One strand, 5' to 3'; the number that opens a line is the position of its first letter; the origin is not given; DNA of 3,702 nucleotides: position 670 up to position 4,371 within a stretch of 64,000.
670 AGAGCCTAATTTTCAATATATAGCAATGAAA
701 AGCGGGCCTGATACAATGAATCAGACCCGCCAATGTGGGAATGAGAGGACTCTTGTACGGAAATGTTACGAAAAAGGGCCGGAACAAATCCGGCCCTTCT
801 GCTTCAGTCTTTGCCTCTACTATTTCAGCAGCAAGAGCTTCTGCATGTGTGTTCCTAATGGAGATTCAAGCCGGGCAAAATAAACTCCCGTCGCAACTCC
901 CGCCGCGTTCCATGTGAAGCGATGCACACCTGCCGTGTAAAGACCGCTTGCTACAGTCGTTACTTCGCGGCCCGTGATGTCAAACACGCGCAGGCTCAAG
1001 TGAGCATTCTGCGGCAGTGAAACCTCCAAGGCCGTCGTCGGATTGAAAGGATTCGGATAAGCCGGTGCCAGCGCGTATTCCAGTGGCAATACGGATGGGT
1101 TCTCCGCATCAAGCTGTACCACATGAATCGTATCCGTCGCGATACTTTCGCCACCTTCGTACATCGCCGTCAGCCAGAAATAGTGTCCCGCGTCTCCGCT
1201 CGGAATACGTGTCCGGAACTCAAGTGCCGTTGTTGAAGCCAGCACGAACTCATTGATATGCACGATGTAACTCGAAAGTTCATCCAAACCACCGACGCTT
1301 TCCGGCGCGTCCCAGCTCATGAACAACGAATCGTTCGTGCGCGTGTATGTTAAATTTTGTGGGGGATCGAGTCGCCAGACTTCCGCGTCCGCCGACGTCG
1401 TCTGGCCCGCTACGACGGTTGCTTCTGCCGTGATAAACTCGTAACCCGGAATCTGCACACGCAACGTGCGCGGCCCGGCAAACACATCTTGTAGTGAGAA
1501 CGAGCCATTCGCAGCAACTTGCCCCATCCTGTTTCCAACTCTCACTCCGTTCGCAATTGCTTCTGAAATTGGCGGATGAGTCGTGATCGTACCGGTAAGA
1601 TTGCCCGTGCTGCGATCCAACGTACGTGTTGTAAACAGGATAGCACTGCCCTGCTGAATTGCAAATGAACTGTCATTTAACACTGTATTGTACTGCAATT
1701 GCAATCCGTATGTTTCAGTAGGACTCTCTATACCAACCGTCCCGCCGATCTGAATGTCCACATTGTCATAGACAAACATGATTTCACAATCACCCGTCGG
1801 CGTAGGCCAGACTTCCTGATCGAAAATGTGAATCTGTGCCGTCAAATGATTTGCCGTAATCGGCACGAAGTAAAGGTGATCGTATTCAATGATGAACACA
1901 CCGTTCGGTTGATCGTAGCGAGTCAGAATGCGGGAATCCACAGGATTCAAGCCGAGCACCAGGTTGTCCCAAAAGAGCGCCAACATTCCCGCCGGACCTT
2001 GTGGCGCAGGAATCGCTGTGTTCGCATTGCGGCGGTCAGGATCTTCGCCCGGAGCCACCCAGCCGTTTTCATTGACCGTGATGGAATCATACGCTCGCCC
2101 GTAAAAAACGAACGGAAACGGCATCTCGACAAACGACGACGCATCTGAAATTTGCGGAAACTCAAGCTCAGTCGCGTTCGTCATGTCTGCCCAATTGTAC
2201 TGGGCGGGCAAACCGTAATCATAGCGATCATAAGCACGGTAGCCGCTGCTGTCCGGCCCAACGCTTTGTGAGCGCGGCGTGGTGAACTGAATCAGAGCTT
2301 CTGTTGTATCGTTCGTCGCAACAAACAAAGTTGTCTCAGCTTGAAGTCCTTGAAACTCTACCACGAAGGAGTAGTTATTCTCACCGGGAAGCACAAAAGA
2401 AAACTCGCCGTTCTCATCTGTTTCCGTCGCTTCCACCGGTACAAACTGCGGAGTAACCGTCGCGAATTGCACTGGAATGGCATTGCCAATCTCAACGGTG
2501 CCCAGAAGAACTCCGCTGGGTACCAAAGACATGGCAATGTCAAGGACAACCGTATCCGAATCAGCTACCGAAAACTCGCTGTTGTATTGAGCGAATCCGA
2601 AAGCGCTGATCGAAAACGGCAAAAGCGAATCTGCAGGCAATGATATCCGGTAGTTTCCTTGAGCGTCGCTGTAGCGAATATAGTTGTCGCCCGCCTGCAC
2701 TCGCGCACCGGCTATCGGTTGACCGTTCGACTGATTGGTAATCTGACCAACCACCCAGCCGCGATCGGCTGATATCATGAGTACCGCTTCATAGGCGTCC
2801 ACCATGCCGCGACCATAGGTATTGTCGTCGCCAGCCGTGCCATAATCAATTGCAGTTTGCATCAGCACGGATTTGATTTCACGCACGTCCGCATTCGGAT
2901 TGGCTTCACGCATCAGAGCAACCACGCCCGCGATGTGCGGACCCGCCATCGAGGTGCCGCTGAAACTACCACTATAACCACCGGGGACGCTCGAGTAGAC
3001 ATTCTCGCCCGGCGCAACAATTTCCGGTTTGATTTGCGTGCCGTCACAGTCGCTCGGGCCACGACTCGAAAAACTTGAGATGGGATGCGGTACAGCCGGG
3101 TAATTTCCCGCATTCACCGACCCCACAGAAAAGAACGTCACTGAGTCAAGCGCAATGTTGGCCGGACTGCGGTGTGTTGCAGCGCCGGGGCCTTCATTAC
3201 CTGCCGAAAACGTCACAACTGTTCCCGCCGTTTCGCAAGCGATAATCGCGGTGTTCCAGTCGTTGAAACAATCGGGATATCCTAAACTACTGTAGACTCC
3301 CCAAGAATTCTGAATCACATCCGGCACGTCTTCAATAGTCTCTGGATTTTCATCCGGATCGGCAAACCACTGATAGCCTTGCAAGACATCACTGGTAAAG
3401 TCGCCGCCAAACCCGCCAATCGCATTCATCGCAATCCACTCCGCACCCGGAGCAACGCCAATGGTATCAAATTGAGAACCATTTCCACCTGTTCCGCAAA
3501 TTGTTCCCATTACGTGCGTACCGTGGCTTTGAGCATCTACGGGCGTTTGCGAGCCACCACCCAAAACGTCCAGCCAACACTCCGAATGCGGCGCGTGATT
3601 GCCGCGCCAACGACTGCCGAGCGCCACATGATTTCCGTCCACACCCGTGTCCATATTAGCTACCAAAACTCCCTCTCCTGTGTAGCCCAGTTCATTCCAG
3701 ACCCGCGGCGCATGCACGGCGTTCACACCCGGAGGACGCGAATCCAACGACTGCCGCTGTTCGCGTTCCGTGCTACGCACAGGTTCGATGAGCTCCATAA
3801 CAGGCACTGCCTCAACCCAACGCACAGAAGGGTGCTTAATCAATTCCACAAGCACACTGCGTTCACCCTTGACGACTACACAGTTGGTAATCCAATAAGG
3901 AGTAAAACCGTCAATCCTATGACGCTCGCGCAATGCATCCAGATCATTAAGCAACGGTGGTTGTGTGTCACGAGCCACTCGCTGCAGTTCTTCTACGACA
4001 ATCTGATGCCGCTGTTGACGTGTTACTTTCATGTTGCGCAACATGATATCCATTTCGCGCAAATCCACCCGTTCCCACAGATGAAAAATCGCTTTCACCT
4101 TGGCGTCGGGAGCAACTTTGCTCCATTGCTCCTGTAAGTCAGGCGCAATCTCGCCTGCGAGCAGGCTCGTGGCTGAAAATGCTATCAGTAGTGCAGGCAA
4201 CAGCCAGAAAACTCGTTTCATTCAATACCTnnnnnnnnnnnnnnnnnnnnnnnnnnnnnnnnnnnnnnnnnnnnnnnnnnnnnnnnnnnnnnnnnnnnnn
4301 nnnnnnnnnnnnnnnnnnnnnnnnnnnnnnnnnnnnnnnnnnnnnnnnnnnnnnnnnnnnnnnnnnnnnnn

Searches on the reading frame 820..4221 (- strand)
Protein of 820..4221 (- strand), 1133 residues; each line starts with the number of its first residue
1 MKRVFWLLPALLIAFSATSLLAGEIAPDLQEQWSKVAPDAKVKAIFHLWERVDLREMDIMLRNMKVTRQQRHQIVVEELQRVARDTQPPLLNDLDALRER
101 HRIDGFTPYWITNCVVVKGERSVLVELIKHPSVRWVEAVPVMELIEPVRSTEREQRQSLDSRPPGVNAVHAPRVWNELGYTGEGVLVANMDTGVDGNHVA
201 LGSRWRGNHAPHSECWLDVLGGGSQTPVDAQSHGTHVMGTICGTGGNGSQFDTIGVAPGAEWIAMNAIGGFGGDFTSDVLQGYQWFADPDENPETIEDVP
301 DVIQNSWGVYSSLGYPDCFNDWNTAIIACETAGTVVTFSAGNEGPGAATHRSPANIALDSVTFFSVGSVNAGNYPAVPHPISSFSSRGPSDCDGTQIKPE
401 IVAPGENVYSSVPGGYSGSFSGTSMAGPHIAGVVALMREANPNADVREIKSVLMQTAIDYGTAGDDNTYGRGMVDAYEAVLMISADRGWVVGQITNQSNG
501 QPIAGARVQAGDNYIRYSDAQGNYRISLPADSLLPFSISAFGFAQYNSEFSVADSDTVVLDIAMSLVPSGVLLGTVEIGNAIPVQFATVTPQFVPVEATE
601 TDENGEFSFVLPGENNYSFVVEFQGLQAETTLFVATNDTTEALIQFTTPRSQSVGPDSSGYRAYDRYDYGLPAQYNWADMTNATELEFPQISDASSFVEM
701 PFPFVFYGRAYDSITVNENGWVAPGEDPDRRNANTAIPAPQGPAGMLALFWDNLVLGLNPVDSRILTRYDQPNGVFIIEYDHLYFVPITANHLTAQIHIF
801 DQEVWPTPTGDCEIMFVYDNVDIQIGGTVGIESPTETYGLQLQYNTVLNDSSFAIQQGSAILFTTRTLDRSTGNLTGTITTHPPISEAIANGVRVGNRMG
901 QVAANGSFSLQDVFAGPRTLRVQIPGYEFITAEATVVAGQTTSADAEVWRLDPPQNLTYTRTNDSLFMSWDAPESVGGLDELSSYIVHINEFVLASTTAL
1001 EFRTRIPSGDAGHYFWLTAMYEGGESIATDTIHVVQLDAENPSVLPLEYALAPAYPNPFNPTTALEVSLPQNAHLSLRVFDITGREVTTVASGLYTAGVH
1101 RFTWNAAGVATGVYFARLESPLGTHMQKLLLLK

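Call 5: search_protein_families(library=pfam, proteins=[window:820-4221:-], max_evalue=0.1)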
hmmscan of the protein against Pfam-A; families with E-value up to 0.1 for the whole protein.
window:820-4221:- (1133 aa): 8 families
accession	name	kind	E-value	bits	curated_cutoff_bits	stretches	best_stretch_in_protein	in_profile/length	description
PF00082.27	Peptidase_S8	-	1.1e-44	153.4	21.8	1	182-472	1-288/288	Subtilase family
PF13620.12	CarboxypepD_reg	-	8.7e-21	74.5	32.3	3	490-564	2-81/82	Carboxypeptidase regulatory-like domain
PF13715.12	CarbopepD_reg_2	-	1.3e-15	57.6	32.2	2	491-564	2-76/88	CarboxypepD_reg-like domain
PF13860.13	FlgD_ig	-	6e-06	26.6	27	1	1063-1114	12-69/79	FlgD Ig-like domain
PF18962.6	Por_Secre_tail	-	1.2e-05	25.9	27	1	1055-1129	2-73/75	Secretion system C-terminal sorting domain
PF08308.17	PEGA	-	0.001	19.4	20.8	1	879-946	6-65/71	PEGA domain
PF09430.16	EMC7_beta-sandw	-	0.0089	16.6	26.6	1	898-944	21-67/122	ER membrane protein complex subunit 7, beta-sandwich domain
PF20598.4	DUF6795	-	0.059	14.1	27.4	0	597-643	31-75/103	Domain of unknown function (DUF6795)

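Call 21: search_protein_families(library=ncbifam, proteins=[window:820-4221:-], max_evalue=0.1)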
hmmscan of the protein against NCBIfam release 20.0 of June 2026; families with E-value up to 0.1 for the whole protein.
window:820-4221:- (1133 aa): 12 families
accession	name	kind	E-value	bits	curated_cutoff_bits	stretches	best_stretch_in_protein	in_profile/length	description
TIGR03921.1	T7SS_mycosin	equivalog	1.1e-27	97.2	278.75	1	171-485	3-290/353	type VII secretion-associated serine protease mycosin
NF040809.1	germ_prot_CspBA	exception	1.3e-14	52.9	1250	1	370-439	407-474/1099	bifunctional germination protease/germinant receptor pseudoprotease CspBA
NF033595.1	denti_PrtP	equivalog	1.4e-12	47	300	1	401-484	414-506/606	dentilisin complex serine proteinase subunit PrtP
NF051851.1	AtpSerPepEprS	equivalog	1.5e-10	39.8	1700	2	400-460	280-340/988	autotransporter serine peptidase EprS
NF040553.1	SGO_0316_fam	subfamily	5.3e-10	37.6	1400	1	381-440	653-710/1486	SGO_0316/SGO_0317 family LPXTG-anchored serine peptidase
TIGR04183.1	Por_Secre_tail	domain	8.9e-09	35.2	23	1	1055-1130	2-70/72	T9SS type A sorting domain-containing protein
NF052345.1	S_layer_anammox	exception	3.7e-07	27.9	1400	2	487-605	1312-1429/1596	Kustd1514 family S-layer glycoprotein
NF052323.1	T9SSA_dep_M6i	equivalog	1.5e-05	23.1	600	1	1052-1120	958-1026/1043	T9SS-dependent M6-like inactivated metalloprotease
TIGR03895.1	protease_PatA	subfamily_domain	2e-05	23.6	421.05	1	395-485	134-230/606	PatA/PatG family cyanobactin maturation protease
NF038113.1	T9SSA_dep_M36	equivalog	0.00019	19.7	885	1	1054-1130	795-867/869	T9SS-dependent M36 family metallopeptidase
NF040808.2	CspC_non_triad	exception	0.0041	15.6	675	1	376-440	438-500/556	bile acid germinant receptor pseudoprotease CspC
TIGR04056.1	OMP_RagA_SusC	subfamily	0.029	12.7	368.25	1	490-548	3-59/981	SusC/RagA family TonB-linked outer membrane protein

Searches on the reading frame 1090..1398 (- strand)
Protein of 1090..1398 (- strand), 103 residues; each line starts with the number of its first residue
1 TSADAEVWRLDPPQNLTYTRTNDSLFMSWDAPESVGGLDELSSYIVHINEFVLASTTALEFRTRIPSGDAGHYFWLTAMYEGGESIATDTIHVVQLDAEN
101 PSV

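Call 20: search_protein_families(library=pfam, proteins=[window:1090-1398:-], max_evalue=10)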
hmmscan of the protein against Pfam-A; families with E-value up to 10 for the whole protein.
seq(103 aa): 1 family
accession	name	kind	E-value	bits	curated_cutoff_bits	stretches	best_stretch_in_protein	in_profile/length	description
PF00041.27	fn3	-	0.01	16.4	25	1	11-50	1-38/84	Fibronectin type III domain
